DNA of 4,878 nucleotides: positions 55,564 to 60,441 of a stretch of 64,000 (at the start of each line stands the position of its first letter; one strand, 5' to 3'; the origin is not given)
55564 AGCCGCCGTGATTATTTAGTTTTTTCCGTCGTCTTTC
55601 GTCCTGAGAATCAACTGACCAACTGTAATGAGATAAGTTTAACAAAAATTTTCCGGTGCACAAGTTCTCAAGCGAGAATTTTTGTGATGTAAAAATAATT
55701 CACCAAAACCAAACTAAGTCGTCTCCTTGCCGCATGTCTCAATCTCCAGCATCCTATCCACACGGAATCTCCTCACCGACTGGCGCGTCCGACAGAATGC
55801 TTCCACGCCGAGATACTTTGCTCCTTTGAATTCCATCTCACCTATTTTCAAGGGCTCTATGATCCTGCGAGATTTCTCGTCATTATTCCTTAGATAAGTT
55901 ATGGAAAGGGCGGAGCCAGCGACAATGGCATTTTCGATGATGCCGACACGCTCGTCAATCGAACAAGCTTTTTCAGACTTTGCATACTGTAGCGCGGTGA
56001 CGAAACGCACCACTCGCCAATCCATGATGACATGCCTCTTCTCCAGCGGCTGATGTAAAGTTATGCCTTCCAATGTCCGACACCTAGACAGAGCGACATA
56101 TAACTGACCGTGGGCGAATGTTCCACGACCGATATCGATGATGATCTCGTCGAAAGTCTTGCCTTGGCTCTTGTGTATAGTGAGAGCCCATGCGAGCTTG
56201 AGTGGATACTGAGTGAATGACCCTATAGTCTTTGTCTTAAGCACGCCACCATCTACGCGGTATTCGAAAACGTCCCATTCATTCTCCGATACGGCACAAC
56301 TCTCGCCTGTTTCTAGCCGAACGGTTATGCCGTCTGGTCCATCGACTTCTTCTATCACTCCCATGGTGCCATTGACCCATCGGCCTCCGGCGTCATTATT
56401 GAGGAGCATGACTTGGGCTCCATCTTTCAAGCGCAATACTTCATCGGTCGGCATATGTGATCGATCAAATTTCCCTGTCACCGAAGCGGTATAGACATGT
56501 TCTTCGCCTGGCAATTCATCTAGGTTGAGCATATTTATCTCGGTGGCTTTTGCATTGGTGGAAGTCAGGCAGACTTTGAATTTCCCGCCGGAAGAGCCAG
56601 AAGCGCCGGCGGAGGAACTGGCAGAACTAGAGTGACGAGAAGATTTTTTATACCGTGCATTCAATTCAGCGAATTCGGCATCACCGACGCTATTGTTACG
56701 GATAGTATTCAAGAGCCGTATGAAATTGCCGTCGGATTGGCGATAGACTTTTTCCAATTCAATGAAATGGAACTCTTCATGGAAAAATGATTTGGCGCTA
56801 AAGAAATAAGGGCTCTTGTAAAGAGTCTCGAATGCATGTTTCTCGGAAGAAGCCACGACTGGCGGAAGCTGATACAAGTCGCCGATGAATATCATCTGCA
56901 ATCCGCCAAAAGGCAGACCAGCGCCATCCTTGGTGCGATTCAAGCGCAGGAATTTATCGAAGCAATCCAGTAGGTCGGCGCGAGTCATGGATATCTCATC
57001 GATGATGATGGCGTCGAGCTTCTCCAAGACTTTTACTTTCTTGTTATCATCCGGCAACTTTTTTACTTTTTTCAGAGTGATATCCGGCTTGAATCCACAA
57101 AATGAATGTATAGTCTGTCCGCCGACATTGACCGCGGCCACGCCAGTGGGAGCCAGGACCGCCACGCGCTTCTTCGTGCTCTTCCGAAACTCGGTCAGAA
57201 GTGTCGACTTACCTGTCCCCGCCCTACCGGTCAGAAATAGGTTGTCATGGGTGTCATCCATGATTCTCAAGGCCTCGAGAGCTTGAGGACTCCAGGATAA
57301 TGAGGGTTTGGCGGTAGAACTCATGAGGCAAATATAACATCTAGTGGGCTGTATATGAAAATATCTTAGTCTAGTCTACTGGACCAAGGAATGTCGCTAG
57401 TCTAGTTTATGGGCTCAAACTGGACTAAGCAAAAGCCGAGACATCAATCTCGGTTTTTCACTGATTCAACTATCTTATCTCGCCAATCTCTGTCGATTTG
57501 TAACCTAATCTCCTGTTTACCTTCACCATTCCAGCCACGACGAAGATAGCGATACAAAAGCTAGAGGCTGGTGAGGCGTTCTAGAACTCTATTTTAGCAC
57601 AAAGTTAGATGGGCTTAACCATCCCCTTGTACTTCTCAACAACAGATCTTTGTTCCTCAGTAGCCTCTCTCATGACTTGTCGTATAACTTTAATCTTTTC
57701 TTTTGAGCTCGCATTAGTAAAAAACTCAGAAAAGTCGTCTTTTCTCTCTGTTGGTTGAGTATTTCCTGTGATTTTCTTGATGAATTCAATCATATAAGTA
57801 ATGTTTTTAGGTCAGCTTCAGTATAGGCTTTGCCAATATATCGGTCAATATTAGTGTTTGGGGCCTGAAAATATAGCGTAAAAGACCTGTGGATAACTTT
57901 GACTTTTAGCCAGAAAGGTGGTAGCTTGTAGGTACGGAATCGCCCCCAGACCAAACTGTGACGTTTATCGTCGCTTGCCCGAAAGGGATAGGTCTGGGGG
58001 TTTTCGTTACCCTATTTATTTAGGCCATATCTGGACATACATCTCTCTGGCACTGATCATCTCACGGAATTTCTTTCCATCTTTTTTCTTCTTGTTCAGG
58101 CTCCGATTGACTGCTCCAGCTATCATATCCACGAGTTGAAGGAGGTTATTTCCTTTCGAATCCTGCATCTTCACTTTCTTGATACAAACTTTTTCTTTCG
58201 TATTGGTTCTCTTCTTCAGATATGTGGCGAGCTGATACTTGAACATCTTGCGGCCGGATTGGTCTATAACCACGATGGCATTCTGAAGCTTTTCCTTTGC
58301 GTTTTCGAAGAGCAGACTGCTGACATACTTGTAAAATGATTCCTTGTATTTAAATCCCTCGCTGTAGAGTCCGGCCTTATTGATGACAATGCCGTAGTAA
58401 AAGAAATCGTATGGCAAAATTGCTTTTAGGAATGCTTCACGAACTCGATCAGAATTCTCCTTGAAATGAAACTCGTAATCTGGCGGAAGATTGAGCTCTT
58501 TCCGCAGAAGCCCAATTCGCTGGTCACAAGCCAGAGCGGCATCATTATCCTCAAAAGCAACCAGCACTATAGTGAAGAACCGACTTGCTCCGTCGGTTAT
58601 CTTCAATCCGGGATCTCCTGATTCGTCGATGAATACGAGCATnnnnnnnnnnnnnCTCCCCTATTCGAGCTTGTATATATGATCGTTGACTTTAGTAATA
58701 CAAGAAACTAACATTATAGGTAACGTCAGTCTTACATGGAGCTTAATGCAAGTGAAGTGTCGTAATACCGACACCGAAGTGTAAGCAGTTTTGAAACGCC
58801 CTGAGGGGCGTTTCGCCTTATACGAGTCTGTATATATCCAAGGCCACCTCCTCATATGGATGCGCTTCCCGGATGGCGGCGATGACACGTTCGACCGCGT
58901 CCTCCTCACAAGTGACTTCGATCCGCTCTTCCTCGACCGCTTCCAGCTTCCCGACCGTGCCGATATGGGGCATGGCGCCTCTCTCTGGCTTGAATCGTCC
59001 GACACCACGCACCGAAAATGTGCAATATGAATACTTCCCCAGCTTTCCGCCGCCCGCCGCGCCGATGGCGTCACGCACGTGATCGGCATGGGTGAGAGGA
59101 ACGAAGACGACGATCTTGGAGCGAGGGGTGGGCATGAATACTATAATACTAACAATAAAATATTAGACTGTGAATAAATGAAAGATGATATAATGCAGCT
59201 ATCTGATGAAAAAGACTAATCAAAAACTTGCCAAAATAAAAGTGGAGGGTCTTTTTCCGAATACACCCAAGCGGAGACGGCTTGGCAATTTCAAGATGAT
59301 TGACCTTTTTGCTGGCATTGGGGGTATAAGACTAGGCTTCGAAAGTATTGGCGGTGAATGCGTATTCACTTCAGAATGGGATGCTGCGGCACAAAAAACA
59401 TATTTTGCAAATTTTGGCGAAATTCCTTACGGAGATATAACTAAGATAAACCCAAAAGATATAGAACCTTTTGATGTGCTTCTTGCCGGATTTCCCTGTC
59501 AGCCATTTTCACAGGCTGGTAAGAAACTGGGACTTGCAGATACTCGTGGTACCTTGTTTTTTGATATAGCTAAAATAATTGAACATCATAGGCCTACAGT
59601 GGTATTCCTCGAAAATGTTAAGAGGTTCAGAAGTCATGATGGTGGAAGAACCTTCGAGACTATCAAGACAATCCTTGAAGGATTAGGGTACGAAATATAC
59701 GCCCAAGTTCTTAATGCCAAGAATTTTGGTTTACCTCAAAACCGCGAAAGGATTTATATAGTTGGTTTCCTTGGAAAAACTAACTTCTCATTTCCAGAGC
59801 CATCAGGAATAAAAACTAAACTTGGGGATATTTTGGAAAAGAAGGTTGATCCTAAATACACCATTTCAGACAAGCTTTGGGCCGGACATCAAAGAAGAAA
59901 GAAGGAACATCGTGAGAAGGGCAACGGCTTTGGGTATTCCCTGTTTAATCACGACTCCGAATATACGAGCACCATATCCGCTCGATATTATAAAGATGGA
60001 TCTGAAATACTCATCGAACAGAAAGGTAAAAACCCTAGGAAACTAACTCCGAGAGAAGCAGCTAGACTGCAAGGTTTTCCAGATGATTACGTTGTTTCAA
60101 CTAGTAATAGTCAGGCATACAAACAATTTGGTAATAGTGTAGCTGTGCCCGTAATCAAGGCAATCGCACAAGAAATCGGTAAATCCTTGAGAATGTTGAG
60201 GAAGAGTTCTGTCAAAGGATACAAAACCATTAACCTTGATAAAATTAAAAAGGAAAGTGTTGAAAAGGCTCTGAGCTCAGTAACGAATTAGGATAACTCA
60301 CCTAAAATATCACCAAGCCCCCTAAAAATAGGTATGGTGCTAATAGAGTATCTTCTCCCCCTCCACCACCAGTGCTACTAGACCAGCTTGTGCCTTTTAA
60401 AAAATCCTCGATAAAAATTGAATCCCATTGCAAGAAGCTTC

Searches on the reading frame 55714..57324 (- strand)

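Call 7: search_protein_families(library=pfam, proteins=[window:55714-57324:-], max_evalue=0.01)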
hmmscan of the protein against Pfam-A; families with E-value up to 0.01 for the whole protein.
window:55714-57324:- (536 aa): 13 families
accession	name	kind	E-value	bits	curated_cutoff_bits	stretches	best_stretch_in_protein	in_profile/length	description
PF05970.20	PIF1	-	1.6e-30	106.8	25.9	1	21-203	17-207/223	PIF1-like helicase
PF13604.12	AAA_30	-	5.5e-12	46.2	27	1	20-214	12-174/191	AAA domain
PF13245.12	AAA_19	-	1.1e-11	45.5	25.1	1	25-156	10-132/134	AAA domain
PF13280.12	WYL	-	3.2e-10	40.3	21.8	1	462-529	5-69/70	WYL domain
PF13538.12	UvrD_C_2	-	8.4e-07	29.2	27.4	1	377-417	1-47/52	UvrD-like helicase C-terminal domain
PF02689.20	Herpes_Helicase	-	2.2e-05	23.1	27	1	367-432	719-786/808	Helicase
PF13191.12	AAA_16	-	5.5e-05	24.1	32.6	1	20-58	18-57/167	AAA ATPase domain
PF01443.25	Viral_helicase1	-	9.3e-05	22.8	21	0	371-417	168-222/228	Viral superfamily 1 RNA helicase core domain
PF21530.3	Pif1_2B_dom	-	0.00032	20.8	23.9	1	294-324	13-44/47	DNA helicase Pif1, 2B domain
PF13479.12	AAA_24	-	0.00095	19.5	27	1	29-131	5-93/195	AAA domain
PF13401.12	AAA_22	-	0.0012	19.6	27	1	25-71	4-45/130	AAA domain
PF07728.20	AAA_5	-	0.0065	16.9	22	0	28-120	1-84/139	AAA domain (dynein-related subfamily)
PF13555.12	AAA_29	-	0.0092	16.1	27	0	24-43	20-39/61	P-loop containing region of AAA domain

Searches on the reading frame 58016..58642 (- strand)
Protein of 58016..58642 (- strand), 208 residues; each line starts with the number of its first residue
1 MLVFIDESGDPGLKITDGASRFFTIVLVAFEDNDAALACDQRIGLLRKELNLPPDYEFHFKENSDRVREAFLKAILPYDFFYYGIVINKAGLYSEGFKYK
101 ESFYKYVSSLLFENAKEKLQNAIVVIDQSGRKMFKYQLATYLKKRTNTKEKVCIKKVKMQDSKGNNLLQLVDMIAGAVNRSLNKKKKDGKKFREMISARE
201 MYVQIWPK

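Call 7: search_protein_families(library=pfam, proteins=[window:58016-58642:-], max_evalue=0.01)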
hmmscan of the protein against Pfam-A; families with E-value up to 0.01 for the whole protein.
window:58016-58642:- (208 aa): 1 family
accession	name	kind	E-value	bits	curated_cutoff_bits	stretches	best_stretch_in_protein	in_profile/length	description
PF12686.12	DUF3800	-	1e-15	59.2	21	1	2-180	1-148/149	Protein of unknown function (DUF3800)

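Call 8: search_protein_families(library=padloc, proteins=[window:58016-58642:-], max_evalue=0.01)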
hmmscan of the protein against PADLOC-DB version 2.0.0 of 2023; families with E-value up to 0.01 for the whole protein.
window:58016-58642:- (208 aa): 2 families
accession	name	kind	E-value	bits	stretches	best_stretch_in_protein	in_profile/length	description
PDLC04353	PDC-M04A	-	4.3e-10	37.4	1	3-195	7-198/232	-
PDLC02917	DUF3800_VII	-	0.0045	14.4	1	57-188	63-195/233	-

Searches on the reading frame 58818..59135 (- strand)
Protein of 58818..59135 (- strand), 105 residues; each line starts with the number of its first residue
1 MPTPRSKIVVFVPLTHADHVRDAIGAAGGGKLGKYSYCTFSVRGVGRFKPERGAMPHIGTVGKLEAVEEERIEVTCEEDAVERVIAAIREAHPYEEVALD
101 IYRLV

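Call 7: search_protein_families(library=pfam, proteins=[window:58818-59135:-], max_evalue=0.01)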
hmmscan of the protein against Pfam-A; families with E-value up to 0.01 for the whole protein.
window:58818-59135:- (105 aa): 2 families
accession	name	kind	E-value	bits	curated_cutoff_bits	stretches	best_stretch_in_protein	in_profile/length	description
PF00543.27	P-II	-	0.0003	21.5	25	1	7-91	3-77/102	Nitrogen regulatory protein P-II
PF03091.20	CutA1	-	0.0088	16.3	22.4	0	62-96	43-77/99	CutA1 divalent ion tolerance protein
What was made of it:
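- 58818..59135 (-): PII/CutA-like 105-aa gene. It is a core gene and marks the left edge of the low-GC variable stretch. Weak Pfam P-II hit (call 7).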

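Call 8: search_protein_families(library=padloc, proteins=[window:58818-59135:-], max_evalue=0.01)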
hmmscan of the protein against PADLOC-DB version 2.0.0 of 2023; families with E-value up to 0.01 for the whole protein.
window:58818-59135:- (105 aa): 0 families

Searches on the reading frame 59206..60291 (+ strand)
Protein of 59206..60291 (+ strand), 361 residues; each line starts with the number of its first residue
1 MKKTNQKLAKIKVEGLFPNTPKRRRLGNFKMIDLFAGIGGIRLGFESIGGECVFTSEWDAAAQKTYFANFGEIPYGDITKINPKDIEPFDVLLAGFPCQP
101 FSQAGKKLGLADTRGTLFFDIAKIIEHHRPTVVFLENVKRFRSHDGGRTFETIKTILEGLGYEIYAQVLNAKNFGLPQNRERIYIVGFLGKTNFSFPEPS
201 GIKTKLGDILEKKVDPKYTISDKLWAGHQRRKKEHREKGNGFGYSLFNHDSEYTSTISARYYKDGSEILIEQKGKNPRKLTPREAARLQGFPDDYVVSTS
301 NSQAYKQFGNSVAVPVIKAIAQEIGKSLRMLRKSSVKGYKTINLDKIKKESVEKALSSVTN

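Call 7: search_protein_families(library=pfam, proteins=[window:59206-60291:+], max_evalue=0.01)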
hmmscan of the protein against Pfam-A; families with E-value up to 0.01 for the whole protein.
window:59206-60291:+ (361 aa): 1 family
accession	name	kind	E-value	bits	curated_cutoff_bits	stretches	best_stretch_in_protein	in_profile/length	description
PF00145.23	DNA_methylase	-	1.1e-107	360.7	22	1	29-326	1-324/324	C-5 cytosine-specific DNA methylase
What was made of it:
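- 59206..60291 (+): C5 cytosine DNA methyltransferase (island cargo). PF00145, E = 1e-107 (call 7).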

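Call 8: search_protein_families(library=padloc, proteins=[window:59206-60291:+], max_evalue=0.01)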
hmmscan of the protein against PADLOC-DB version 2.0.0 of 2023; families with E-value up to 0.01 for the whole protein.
window:59206-60291:+ (361 aa): 64 families (the best 25 are shown)
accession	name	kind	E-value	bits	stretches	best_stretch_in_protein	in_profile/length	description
PDLC03272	MTase_II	-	6.6e-132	438.5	1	18-335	64-397/407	Type II methyltransferase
PDLC03361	MTase_II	-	4.3e-119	396.3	1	10-340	68-439/455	Type II methyltransferase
PDLC02653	DrmMII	-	2.5e-116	386.2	1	29-332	5-317/333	DrmMII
PDLC03242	MTase_II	-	1.1e-74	249.8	1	21-328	93-399/409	Type II methyltransferase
PDLC03217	MTase_II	-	6.1e-72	241.1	1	23-326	379-699/703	Type II methyltransferase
PDLC03378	MTase_II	-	9.5e-72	240.1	1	28-335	2-337/344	Type II methyltransferase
PDLC03733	oMTase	-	5.2e-71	237.8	2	85-324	168-454/476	orphan methyltransferase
PDLC03716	oMTase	-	5.1e-63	211.3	1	29-326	39-337/349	orphan methyltransferase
PDLC00026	DruM2|DruM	-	2.3e-57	193.1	1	30-331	6-321/336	DNA cytosine methylase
PDLC03234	MTase_II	-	5.9e-57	191.6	2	29-205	5-191/375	Type II methyltransferase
PDLC03326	MTase_II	-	3.6e-52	175.9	2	30-222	6-209/412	Type II methyltransferase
PDLC00033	DruM2|DruM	-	9.9e-50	167.8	2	22-199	15-200/368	DNA cytosine methylase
PDLC00034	DruM2|DruM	-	1.5e-49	166.8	2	27-189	6-187/457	DNA cytosine methylase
PDLC03269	MTase_II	-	1.9e-48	163.7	2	28-217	3-197/437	Type II methyltransferase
PDLC03734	oMTase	-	6.7e-47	158.4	2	28-188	3-168/444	orphan methyltransferase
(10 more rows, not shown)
